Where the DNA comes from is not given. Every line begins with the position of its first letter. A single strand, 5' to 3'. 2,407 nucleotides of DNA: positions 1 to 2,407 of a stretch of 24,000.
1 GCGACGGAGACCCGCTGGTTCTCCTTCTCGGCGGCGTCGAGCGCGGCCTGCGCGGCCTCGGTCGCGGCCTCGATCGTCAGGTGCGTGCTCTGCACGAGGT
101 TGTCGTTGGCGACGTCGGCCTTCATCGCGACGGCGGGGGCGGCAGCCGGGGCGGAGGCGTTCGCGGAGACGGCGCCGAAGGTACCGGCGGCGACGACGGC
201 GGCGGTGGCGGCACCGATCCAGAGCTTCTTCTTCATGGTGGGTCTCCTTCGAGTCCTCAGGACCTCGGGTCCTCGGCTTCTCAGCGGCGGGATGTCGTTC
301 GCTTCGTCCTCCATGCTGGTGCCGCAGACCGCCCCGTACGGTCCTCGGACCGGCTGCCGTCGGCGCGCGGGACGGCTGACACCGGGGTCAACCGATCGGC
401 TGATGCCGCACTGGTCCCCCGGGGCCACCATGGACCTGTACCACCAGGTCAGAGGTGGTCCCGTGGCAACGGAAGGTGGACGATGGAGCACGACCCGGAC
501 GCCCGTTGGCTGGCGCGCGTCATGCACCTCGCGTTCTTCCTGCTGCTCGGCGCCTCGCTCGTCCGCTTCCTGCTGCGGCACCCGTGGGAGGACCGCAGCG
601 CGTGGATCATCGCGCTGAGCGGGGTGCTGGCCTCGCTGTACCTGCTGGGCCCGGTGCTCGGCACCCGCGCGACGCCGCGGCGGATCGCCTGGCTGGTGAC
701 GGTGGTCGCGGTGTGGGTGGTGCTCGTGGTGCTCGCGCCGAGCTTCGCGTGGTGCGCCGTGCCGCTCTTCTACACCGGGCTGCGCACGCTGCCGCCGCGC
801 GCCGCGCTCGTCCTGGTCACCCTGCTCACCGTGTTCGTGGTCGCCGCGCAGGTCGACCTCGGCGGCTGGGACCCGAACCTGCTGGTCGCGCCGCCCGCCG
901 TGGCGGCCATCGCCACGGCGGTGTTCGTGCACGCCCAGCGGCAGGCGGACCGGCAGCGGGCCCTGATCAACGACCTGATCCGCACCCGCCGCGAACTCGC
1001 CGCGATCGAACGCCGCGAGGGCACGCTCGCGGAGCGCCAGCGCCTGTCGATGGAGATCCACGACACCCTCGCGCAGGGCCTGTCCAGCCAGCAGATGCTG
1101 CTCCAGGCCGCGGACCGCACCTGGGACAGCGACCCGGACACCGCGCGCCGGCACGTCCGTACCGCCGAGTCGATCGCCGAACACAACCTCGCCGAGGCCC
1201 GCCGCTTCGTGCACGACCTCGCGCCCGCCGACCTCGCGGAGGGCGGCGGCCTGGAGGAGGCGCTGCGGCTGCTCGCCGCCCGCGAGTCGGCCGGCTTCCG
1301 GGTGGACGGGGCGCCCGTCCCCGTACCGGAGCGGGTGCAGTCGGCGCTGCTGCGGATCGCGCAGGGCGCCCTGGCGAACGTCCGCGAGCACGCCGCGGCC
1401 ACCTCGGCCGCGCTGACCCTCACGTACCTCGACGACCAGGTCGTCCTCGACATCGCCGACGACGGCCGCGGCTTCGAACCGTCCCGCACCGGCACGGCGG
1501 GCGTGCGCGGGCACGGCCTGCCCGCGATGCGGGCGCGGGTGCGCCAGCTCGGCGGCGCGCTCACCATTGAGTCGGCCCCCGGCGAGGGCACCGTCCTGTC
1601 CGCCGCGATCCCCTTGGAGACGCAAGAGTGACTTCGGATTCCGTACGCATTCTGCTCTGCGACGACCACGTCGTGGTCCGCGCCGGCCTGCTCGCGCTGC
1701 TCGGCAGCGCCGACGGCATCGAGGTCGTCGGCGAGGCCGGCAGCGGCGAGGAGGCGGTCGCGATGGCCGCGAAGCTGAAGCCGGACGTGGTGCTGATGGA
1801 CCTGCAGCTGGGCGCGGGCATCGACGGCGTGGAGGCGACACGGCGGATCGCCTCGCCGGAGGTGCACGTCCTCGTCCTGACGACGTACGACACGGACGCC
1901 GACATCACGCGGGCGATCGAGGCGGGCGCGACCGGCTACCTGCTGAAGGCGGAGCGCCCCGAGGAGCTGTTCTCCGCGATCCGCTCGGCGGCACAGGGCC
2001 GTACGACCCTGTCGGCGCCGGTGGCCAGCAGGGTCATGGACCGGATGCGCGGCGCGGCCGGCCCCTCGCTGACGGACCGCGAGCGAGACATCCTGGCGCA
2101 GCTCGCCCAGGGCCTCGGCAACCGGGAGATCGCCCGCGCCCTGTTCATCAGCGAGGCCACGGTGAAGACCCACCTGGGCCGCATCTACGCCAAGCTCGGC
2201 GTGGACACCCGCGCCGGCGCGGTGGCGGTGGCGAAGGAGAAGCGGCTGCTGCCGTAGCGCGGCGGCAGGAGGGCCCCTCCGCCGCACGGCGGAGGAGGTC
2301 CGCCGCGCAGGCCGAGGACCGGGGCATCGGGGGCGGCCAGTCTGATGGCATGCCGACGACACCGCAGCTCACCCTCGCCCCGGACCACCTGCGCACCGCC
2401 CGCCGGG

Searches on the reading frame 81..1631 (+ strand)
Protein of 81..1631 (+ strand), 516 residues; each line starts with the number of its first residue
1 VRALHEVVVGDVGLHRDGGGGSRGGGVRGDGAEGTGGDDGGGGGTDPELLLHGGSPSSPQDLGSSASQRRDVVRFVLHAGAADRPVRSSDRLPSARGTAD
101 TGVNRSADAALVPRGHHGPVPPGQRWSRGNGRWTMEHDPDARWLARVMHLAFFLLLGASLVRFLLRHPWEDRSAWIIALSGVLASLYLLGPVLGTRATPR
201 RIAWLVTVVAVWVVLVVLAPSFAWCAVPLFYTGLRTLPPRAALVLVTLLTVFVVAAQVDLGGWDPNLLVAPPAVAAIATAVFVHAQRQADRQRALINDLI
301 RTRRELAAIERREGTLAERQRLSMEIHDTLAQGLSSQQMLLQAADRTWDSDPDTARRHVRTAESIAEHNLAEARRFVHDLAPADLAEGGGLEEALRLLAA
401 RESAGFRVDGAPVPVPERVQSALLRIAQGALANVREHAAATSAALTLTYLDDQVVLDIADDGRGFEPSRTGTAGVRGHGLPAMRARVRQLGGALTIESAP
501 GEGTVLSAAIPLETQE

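Call 37: search_protein_families(library=pfam, proteins=[window:81-1631:+], max_evalue=0.0001)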
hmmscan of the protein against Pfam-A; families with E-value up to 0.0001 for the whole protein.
window:81-1631:+ (516 aa): 2 families
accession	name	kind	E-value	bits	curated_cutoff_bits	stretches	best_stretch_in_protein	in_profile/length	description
PF07730.19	HisKA_3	-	1.7e-16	60.9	24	1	318-385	1-68/68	Histidine kinase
PF02518.31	HATPase_c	-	1e-10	42.5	26.4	1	420-513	3-110/111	Histidine kinase-, DNA gyrase B-, and HSP90-like ATPase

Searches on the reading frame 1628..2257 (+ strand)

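Call 37: search_protein_families(library=pfam, proteins=[window:1628-2257:+], max_evalue=0.0001)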
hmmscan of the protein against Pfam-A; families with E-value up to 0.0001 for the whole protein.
window:1628-2257:+ (209 aa): 3 families
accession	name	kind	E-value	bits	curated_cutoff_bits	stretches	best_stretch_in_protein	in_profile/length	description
PF00072.30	Response_reg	-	3.9e-24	85.4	30.2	1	8-119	1-111/111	Response regulator receiver domain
PF00196.25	GerE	-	2.3e-20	72.4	23.5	1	147-202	2-57/57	Bacterial regulatory proteins, luxR family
PF08281.18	Sigma70_r4_2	-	7.6e-06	25.9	25.7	1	147-190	10-54/54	Sigma-70, region 4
